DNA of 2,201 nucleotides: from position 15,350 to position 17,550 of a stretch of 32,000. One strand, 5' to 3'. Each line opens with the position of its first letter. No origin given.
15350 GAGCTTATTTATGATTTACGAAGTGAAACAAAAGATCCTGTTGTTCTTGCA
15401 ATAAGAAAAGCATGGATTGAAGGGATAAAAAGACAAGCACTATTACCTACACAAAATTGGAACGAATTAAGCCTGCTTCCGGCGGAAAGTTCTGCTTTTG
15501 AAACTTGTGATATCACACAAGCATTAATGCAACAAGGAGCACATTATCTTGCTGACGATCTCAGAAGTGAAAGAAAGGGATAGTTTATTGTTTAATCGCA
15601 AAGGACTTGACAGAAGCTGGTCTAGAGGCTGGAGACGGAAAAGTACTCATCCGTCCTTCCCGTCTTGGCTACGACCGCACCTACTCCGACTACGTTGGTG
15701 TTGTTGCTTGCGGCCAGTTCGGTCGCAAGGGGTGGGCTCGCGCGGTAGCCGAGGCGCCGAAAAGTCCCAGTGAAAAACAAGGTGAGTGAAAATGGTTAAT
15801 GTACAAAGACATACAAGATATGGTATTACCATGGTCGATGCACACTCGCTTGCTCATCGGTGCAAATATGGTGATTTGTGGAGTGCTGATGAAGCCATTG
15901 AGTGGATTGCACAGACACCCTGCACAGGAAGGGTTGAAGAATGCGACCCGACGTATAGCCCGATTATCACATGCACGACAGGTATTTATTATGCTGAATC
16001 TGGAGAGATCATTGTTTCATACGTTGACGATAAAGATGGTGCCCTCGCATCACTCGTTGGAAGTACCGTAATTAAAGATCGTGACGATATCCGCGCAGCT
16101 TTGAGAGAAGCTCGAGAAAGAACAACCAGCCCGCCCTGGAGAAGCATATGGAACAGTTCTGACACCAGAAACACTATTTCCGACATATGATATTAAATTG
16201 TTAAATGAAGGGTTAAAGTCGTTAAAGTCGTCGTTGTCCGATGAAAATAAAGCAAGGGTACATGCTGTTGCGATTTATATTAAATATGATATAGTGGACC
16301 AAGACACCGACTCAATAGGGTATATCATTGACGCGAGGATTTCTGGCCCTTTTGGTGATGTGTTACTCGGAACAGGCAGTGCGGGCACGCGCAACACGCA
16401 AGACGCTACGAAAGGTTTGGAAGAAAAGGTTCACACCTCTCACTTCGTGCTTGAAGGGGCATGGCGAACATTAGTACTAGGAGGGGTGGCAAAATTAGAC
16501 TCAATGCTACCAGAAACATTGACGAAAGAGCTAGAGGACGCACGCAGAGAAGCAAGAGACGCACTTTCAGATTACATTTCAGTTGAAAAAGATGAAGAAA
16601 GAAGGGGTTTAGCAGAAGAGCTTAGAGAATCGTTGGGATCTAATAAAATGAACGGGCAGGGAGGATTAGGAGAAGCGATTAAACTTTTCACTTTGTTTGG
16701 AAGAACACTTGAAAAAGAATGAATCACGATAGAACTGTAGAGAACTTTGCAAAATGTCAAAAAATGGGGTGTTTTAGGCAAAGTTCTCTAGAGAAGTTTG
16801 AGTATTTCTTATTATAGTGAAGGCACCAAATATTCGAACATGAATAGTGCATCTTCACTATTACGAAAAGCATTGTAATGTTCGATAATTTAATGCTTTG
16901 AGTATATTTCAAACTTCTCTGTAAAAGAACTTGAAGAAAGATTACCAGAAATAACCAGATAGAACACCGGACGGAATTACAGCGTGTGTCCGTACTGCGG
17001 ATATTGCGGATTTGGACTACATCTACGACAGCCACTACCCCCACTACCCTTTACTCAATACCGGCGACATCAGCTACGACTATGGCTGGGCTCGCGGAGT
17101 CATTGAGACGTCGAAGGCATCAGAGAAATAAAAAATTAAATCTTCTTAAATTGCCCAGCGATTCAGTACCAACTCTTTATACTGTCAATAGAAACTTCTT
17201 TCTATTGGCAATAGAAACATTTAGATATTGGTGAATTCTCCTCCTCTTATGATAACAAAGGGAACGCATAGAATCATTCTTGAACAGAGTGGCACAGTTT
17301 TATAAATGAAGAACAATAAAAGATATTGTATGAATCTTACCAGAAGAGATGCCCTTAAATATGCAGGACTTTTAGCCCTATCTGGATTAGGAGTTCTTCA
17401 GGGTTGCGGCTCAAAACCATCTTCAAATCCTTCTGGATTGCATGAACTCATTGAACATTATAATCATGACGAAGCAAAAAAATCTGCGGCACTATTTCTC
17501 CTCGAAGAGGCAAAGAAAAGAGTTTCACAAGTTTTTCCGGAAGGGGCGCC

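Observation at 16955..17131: Second, start-less variable-repeat-like tract paralogous to the first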

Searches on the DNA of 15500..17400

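Call 67: search_rna_families(source=window, start=15500, end=17400, threshold=evalue, max_evalue=1)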
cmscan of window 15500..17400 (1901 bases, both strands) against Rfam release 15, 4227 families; matches with E-value up to 1: 5.
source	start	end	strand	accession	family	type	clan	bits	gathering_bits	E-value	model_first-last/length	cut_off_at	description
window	16734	16798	+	RF04252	mir-8186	Gene; miRNA;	-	23.8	80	0.031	1-61/61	no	mir-8186 microRNA precursor family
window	16732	16792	+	RF04346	Plastid-ccsA-ndhD-1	Cis-reg;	CL00154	23.3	48.5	0.094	1-57/57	no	Plastid-ccsA-ndhD-1 3UTR RNA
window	16733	16797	-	RF04252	mir-8186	Gene; miRNA;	-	21.5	80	0.15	1-61/61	no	mir-8186 microRNA precursor family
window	16735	16792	+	RF04347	Plastid-ccsA-ndhD-2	Cis-reg;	-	21.1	51.5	0.52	1-53/53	no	Plastid-ccsA-ndhD-2 3UTR RNA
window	16736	16793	-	RF04347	Plastid-ccsA-ndhD-2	Cis-reg;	-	20.9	51.5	0.58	1-53/53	no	Plastid-ccsA-ndhD-2 3UTR RNA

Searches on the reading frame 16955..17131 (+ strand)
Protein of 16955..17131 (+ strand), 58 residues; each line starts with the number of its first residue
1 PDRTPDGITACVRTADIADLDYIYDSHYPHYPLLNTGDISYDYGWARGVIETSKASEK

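Call 8: search_protein_families(library=pfam, proteins=[window:16955-17131:+], max_evalue=0.1)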
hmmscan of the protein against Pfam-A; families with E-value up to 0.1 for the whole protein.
window:16955-17131:+ (58 aa): 0 families
